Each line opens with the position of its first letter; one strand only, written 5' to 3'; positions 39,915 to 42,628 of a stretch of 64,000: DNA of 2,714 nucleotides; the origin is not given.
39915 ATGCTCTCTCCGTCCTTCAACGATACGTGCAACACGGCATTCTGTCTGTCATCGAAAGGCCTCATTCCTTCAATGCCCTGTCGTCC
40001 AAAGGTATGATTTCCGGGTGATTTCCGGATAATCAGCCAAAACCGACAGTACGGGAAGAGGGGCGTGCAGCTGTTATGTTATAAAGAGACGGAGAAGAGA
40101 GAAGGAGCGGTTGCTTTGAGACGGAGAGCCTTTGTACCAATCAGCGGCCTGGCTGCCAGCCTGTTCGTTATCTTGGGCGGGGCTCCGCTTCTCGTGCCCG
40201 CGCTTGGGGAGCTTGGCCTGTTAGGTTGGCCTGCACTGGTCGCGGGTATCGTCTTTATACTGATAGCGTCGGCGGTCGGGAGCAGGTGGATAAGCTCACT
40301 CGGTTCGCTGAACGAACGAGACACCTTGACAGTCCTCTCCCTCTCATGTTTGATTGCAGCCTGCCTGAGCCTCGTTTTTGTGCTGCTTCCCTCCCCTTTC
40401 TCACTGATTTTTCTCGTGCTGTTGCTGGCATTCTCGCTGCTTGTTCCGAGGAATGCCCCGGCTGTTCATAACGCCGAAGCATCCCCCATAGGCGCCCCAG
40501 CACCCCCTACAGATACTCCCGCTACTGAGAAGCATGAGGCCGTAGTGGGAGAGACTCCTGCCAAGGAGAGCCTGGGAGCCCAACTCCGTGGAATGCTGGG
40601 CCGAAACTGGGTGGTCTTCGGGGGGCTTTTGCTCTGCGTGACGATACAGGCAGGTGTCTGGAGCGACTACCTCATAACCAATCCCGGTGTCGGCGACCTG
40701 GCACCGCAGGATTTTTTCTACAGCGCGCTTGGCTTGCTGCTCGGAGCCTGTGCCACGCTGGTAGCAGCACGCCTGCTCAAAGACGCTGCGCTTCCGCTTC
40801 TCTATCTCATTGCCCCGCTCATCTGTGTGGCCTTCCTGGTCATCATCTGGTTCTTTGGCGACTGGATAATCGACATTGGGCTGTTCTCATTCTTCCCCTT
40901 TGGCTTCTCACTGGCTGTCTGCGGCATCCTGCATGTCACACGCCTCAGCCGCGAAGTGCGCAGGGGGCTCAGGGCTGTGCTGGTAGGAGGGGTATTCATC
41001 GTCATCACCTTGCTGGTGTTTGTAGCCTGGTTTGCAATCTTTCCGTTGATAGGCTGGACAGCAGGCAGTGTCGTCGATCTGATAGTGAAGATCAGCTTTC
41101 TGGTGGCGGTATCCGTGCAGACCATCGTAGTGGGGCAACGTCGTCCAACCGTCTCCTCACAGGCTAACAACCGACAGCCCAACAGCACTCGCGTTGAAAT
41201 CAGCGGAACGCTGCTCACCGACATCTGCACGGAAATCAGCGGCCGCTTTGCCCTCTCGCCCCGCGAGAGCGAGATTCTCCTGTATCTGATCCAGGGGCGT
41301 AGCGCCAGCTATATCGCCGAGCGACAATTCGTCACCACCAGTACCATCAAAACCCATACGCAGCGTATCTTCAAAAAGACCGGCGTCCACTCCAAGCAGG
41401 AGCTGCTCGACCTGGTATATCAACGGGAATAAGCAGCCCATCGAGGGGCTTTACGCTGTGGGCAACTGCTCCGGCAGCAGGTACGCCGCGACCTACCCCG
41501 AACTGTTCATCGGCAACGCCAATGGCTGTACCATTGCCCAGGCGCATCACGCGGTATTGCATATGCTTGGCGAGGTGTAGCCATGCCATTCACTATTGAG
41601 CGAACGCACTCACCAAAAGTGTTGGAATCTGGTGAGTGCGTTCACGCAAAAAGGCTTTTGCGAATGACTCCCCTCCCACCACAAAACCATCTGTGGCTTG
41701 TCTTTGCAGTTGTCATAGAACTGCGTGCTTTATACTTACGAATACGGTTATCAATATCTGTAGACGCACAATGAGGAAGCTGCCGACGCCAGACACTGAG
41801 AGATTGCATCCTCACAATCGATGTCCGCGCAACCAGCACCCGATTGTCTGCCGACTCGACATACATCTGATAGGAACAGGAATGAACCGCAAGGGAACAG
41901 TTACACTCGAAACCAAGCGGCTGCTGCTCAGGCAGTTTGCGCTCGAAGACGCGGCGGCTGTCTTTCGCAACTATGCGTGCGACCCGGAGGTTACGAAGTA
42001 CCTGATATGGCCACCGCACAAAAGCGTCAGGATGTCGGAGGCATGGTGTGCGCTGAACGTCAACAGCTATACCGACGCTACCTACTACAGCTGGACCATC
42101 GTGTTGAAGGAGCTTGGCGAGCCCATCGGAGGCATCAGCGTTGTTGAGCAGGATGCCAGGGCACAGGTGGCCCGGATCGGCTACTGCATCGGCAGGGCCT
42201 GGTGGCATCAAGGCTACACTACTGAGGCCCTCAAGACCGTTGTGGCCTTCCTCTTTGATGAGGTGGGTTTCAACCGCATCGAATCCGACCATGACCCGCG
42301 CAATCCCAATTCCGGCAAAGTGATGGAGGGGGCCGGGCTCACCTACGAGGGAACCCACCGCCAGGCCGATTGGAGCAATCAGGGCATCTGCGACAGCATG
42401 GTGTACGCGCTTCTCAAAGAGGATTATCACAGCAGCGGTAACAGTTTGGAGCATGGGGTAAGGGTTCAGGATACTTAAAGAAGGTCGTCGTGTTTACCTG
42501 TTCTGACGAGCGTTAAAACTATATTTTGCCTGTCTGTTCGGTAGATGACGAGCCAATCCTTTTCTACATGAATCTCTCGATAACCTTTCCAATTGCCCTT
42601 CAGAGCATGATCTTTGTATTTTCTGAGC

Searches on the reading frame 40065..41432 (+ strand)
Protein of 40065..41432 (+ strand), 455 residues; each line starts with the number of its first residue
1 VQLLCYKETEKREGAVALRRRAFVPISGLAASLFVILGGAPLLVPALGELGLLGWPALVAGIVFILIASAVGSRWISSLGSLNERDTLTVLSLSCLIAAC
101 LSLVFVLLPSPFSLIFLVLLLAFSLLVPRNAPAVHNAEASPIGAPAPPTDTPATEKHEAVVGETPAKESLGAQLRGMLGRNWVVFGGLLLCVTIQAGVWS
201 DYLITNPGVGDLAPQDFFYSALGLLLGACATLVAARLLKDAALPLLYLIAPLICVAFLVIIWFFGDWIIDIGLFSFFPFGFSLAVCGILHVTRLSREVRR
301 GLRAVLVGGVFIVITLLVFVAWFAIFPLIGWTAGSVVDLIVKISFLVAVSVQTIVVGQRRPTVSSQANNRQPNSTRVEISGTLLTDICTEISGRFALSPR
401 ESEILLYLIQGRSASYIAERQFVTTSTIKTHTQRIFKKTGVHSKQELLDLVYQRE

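Call 34: search_protein_families(library=pfam, proteins=[window:40065-41432:+], max_evalue=0.0001)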
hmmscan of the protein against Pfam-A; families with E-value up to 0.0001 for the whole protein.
window:40065-41432:+ (455 aa): 1 family
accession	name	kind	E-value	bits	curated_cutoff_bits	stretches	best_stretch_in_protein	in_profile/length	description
PF00196.25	GerE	-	6.8e-13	48.5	23.5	1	397-450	3-56/57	Bacterial regulatory proteins, luxR family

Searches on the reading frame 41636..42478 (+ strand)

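Call 34: search_protein_families(library=pfam, proteins=[window:41636-42478:+], max_evalue=0.0001)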
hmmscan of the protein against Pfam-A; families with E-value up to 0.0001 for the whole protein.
window:41636-42478:+ (280 aa): 2 families
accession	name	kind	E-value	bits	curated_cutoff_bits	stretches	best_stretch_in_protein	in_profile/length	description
PF13302.13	Acetyltransf_3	-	2.1e-32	113.1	25.4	1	95-235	1-137/138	Acetyltransferase (GNAT) domain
PF00583.31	Acetyltransf_1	-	2.1e-07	31.7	20.7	1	145-227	28-108/116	Acetyltransferase (GNAT) family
